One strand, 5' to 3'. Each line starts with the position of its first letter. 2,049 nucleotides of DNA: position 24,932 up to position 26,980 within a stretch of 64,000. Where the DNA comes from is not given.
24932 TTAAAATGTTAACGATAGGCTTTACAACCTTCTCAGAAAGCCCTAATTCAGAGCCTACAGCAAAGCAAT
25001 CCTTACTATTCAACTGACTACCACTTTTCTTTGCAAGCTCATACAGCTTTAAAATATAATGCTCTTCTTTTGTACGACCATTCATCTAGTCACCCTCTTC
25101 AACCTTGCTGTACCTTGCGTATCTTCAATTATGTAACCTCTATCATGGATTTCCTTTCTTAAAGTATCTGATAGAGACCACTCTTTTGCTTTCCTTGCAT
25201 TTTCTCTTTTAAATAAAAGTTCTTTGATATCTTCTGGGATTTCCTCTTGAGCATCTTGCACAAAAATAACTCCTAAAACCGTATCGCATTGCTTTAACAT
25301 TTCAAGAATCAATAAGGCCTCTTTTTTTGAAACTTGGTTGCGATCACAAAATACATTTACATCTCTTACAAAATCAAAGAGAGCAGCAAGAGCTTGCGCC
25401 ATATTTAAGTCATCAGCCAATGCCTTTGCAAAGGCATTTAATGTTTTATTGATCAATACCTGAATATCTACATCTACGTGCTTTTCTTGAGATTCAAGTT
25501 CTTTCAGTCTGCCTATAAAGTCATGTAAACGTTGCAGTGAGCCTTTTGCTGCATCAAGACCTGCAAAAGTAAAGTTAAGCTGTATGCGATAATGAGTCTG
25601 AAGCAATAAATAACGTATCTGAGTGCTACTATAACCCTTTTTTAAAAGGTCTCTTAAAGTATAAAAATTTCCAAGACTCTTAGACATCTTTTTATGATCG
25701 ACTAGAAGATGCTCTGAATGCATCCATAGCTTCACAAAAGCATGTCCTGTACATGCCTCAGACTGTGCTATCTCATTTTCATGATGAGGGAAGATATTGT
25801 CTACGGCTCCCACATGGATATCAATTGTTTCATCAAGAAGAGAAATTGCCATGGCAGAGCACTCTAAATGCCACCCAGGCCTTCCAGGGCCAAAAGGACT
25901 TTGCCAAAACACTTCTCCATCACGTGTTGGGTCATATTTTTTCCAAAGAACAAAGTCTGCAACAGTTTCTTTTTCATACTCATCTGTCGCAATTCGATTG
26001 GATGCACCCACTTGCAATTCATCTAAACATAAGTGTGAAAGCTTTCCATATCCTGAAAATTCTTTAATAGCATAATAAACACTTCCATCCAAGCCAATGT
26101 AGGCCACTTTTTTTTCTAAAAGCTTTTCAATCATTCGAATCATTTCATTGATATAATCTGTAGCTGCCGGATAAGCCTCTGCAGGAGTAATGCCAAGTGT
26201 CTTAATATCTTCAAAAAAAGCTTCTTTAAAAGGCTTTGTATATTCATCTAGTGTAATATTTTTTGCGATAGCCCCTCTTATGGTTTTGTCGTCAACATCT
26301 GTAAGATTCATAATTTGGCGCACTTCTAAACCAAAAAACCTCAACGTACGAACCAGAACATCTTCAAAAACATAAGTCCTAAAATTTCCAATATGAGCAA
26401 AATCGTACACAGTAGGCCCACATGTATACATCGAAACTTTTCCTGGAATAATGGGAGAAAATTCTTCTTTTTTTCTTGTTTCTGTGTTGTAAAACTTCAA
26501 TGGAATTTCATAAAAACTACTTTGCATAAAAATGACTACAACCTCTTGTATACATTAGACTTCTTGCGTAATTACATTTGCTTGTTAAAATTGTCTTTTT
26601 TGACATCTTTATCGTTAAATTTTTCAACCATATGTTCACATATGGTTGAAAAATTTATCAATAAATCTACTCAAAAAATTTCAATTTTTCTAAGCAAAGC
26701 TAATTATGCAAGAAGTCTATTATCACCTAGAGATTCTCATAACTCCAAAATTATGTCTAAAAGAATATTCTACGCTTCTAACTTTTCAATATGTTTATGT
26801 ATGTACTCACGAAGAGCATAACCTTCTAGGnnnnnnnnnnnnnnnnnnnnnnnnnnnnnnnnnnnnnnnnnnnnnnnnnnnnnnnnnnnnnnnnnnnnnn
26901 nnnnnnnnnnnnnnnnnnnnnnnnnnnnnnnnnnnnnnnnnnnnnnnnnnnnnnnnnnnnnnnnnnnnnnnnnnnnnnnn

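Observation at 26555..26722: Family of 168-bp, TA-flanked, fully palindromic MITE-like elements (5 copies in 64 kb)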

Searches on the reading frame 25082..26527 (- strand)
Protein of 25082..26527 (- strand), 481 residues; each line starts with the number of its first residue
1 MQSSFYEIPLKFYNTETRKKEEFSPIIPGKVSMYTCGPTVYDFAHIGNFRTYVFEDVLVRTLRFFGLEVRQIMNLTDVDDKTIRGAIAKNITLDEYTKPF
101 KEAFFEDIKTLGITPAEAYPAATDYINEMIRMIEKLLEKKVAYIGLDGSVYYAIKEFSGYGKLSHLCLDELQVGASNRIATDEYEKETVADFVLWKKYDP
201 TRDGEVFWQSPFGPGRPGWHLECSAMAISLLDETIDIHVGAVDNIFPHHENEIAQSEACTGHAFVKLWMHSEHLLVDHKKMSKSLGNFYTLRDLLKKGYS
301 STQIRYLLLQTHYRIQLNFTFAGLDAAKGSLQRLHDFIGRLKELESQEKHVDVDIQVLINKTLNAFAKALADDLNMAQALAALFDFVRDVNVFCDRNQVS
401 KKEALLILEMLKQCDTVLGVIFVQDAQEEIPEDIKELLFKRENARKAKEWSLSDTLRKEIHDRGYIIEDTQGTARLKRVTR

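Call 31: find_encoding_contigs(protein=window:25082-26527:-, flank=2000, max_places=4)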
Protein window:25082-26527:- (481 aa): no gene with exactly this product is on record in the collection.

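Call 32: search_protein_families(library=pfam, proteins=[window:25082-26527:-])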
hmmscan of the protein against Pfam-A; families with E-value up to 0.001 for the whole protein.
window:25082-26527:- (481 aa): 6 families
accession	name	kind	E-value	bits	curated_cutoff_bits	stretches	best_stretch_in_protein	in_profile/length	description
PF01406.26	tRNA-synt_1e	-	8.9e-105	350.8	27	1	23-327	2-299/301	tRNA synthetases class I (C) catalytic domain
PF09190.17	DALR_2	-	2.5e-11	44.4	22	1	365-420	1-55/57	DALR domain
PF09334.17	tRNA-synt_1g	-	7.2e-10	38.6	20.1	1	257-312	304-358/391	tRNA synthetases class I (M)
PF01921.24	tRNA-synt_1f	-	1.7e-06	27.6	27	0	276-339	277-340/360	tRNA synthetases class I (K)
PF23493.1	CysS_C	-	7.5e-06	26.4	23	1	429-472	3-46/51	Cysteinyl-tRNA ligase anticodon binding domain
PF00133.28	tRNA-synt_1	-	0.00027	20.3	22.7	0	245-318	339-412/414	tRNA synthetases class I (I, L, M and V)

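Call 50: find_homologous_proteins(query=window:25082-26527:-, max_evalue=1e-100)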
Query window:25082-26527:- (481 aa): 7643 proteins with E <= 1e-100 among 8000 candidates; the best 120 are listed.
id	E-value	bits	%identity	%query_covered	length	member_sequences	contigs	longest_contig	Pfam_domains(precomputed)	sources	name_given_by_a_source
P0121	6.4e-235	799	72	99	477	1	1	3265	PF09334.18,PF01406.26,PF23493.2,PF09190.18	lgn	-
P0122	9.6e-222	755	68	98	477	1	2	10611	PF09334.18,PF01406.26,PF23493.2,PF01921.25,PF09190.18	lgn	-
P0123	1.2e-221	755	68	98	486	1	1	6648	PF09334.18,PF01406.26,PF23493.2,PF09190.18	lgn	-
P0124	1.4e-219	748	69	98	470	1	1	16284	PF09334.18,PF01406.26,PF23493.2,PF01921.25,PF09190.18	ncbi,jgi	jgi:cysteinyl-tRNA synthetase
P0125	4.0e-217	740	68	98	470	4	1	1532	PF09334.18,PF01406.26,PF23493.2,PF01921.25,PF09190.18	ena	-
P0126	7.4e-217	739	68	98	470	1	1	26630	PF09334.18,PF01406.26,PF23493.2,PF01921.25,PF09190.18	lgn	-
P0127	6.8e-215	733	67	98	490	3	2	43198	PF09334.18,PF01406.26,PF23493.2,PF01921.25,PF09190.18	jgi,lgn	jgi:cysteinyl-tRNA synthetase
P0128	4.9e-214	730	65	100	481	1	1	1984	PF09334.18,PF01406.26,PF23493.2,PF01921.25,PF09190.18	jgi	jgi:cysteinyl-tRNA synthetase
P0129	3.1e-213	727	66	98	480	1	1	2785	PF09334.18,PF01406.26,PF01921.25,PF09190.18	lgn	-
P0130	7.2e-213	726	67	98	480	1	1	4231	PF09334.18,PF01406.26,PF01921.25,PF09190.18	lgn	-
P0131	1.3e-212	725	66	99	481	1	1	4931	PF09334.18,PF01406.26,PF23493.2,PF01921.25,PF09190.18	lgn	-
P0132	2.1e-212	724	65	100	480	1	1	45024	PF09334.18,PF01406.26,PF23493.2,PF01921.25,PF09190.18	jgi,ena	jgi:cysteinyl-tRNA synthetase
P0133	2.9e-212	724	67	98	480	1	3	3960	PF09334.18,PF01406.26,PF01921.25,PF09190.18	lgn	-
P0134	3.6e-212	724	67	100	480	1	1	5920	PF09334.18,PF01406.26,PF01921.25,PF09190.18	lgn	-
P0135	4.5e-212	723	67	98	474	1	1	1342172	PF09334.18,PF01406.26,PF01921.25,PF00133.29,PF09190.18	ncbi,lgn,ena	-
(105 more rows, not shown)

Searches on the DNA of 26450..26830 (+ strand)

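Call 83: search_rna_families(source=window, start=26450, end=26830, threshold=evalue, max_evalue=1)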
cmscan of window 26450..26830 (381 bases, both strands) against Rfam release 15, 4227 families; matches with E-value up to 1: 7.
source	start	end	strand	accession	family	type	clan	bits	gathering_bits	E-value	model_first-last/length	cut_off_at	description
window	26553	26720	-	RF04130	MIR7996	Gene; miRNA;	-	36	119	7.7e-05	1-190/190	no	MIR7996 microRNA precursor family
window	26603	26667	+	RF04079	MIR161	Gene; miRNA;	-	23.3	90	0.01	1-136/136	no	MIR161 microRNA precursor family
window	26618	26655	+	RF04134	MIR7504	Gene; miRNA;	-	22.8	83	0.11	1-124/124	no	MIR7504 microRNA precursor family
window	26608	26665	+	RF04128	MIR8562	Gene; miRNA;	-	22.6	211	0.044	1-242/242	no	MIR8562 microRNA precursor family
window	26615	26657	-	RF03926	MIR1435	Gene; miRNA;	-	21.6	94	0.72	1-186/186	no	MIR1435 microRNA precursor family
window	26616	26657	+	RF02309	TtnuHACA1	Gene; snRNA; snoRNA; HACA-box;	-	18.9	100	0.83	60-101/113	no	Tetrahymena snoRNA TtnuHACA1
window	26608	26665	-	RF04207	MIR5048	Gene; miRNA;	-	17.7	160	0.046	1-356/356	no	MIR5048 microRNA precursor family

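Call 84: search_dna_similar(query=window:26554-26721:+, collection=plasmids, mode=distant, max_rows=10)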
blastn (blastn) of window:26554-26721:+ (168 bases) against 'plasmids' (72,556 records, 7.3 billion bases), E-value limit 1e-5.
No match.
